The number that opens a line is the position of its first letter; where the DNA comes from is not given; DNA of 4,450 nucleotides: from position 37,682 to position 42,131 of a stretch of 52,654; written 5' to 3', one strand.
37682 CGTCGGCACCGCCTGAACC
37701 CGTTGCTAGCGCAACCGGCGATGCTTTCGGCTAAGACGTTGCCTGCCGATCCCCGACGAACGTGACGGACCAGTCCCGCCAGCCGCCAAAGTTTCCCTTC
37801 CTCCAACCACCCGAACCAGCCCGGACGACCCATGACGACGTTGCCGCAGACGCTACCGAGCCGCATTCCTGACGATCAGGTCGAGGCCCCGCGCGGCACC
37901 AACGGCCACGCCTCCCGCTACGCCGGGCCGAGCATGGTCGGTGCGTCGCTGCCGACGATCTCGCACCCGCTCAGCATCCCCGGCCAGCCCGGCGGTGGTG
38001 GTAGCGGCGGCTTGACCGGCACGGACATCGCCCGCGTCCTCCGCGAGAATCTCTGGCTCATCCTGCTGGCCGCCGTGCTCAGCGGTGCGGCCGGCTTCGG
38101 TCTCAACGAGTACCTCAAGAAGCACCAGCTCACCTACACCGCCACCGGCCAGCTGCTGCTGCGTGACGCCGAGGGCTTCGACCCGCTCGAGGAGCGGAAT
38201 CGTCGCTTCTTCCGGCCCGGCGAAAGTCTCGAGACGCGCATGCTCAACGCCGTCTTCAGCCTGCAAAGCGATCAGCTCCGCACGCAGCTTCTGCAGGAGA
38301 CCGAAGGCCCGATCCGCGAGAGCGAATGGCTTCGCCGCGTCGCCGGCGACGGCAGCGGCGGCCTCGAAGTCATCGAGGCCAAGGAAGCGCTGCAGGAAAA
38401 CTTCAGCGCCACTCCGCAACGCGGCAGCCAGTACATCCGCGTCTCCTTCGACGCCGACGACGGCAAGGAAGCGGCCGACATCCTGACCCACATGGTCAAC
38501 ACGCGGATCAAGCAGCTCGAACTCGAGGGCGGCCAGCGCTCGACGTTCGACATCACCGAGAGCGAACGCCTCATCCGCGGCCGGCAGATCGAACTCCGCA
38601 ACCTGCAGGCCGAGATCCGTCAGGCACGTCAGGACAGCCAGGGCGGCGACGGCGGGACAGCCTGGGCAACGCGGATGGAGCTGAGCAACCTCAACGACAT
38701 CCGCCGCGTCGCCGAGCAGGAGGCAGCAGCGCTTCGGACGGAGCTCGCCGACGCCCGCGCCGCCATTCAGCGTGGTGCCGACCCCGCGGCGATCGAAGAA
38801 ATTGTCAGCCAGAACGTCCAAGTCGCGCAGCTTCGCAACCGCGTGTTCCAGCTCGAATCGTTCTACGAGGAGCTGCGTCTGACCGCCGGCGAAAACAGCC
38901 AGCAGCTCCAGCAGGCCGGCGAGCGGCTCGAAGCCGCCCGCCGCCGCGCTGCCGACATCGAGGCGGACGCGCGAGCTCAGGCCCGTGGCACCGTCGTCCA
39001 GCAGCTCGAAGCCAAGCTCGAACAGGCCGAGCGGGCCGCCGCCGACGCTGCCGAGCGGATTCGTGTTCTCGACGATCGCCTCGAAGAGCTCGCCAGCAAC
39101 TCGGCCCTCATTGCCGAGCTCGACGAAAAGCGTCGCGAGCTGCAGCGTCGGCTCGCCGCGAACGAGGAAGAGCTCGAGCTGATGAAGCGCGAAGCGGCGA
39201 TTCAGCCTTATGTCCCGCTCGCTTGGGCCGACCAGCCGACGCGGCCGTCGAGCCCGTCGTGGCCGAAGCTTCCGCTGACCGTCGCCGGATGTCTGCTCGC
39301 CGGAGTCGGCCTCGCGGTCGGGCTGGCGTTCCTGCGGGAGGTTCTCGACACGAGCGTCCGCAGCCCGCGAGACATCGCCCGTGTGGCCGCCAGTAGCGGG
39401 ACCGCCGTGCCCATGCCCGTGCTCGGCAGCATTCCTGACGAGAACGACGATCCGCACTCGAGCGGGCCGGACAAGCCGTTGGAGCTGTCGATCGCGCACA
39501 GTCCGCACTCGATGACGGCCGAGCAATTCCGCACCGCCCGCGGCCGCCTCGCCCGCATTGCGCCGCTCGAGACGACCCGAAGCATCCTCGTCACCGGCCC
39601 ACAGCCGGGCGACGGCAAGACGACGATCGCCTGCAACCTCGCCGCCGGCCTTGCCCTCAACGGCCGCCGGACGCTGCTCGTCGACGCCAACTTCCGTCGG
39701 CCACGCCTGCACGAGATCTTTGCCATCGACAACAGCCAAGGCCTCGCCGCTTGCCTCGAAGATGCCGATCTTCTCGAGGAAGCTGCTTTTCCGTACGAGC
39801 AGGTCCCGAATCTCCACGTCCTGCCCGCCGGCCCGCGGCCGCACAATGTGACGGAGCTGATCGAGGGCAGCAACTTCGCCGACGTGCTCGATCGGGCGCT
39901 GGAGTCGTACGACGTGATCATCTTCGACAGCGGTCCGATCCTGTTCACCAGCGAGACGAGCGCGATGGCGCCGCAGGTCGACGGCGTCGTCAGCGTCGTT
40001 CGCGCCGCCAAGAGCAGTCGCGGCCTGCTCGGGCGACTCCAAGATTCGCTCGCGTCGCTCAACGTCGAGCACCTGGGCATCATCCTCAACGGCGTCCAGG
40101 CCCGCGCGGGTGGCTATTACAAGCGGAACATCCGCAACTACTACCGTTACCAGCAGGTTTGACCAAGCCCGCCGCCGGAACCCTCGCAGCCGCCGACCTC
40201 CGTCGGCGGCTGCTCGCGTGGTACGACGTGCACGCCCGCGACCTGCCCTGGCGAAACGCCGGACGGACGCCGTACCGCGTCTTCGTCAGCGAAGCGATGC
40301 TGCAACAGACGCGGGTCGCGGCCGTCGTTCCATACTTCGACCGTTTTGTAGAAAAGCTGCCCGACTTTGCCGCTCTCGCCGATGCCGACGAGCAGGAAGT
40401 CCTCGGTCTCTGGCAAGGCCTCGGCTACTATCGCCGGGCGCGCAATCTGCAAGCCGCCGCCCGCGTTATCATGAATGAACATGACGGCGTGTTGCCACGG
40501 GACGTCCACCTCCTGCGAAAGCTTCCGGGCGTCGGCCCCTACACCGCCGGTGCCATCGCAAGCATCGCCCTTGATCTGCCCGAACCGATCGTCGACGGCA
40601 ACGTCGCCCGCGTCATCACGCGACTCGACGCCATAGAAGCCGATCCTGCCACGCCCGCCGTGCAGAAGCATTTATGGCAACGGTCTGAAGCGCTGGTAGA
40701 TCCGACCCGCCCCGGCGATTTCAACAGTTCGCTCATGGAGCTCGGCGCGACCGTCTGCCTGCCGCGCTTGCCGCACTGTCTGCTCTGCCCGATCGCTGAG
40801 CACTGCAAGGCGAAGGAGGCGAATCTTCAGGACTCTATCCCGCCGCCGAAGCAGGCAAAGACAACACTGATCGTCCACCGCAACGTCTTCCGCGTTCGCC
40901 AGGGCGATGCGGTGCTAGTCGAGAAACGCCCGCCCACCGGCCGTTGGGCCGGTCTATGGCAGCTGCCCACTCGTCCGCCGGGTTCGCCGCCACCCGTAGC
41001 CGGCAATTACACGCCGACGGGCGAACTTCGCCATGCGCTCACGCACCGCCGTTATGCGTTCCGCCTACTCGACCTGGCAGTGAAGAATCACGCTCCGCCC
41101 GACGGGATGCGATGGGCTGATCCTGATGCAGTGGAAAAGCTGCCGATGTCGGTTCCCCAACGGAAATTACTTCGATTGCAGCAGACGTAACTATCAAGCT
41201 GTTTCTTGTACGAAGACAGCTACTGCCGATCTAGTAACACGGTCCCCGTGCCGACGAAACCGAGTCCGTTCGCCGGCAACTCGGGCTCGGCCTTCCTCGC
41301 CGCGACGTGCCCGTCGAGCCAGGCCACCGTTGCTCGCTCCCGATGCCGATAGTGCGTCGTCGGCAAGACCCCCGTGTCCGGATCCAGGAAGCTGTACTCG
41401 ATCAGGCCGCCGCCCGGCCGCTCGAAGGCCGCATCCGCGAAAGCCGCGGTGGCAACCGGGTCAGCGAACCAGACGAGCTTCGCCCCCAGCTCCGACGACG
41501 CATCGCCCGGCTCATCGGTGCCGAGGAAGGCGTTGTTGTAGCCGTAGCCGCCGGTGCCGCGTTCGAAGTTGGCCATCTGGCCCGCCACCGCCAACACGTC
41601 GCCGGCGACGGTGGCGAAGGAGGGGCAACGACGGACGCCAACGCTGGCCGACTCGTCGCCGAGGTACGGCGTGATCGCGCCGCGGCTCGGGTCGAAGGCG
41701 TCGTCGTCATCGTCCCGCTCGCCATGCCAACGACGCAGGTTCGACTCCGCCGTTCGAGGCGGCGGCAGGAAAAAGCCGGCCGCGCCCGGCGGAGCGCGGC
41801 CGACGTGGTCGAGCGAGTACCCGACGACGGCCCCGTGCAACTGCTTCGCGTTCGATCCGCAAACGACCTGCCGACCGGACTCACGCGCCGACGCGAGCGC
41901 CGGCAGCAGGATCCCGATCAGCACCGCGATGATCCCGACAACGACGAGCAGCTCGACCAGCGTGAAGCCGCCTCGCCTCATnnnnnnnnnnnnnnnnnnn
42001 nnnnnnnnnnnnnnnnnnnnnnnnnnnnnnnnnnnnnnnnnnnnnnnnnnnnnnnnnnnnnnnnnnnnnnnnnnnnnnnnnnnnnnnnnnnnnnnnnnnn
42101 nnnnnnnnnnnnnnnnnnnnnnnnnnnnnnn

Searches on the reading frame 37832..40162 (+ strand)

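Call 16: search_protein_families(library=pfam, proteins=[window:37832-40162:+], max_evalue=0.001)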
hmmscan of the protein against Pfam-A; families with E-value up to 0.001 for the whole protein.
window:37832-40162:+ (776 aa): 4 families
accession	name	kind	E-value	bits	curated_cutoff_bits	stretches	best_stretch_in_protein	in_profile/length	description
PF13614.12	AAA_31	-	1.5e-08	35.2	27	1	585-715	4-140/177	AAA domain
PF01656.29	CbiA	-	3.3e-08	34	25.4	1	585-769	1-98/125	CobQ/CobB/MinD/ParA nucleotide binding domain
PF06564.18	CBP_BcsQ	-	7.4e-08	32.6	21.3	1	585-735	4-157/234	Cellulose biosynthesis protein BcsQ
PF13807.11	GNVR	-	0.00091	19.5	27.7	0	467-503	45-81/82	G-rich domain on putative tyrosine kinase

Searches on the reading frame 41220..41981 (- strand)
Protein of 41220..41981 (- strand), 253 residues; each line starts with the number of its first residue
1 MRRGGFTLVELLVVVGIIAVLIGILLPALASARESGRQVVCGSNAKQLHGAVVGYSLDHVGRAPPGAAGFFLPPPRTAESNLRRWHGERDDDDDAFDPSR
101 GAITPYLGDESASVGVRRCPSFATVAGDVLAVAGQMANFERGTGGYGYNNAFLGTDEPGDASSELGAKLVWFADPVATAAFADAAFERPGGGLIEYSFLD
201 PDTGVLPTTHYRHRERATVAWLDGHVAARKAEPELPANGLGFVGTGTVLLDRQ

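Call 16: search_protein_families(library=pfam, proteins=[window:41220-41981:-], max_evalue=0.001)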
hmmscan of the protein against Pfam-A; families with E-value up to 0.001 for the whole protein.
window:41220-41981:- (253 aa): 1 family
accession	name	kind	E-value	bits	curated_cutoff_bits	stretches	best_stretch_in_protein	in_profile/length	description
PF07963.17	N_methyl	-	3.6e-06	26.7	21.2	1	2-26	3-27/27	Prokaryotic N-terminal methylation motif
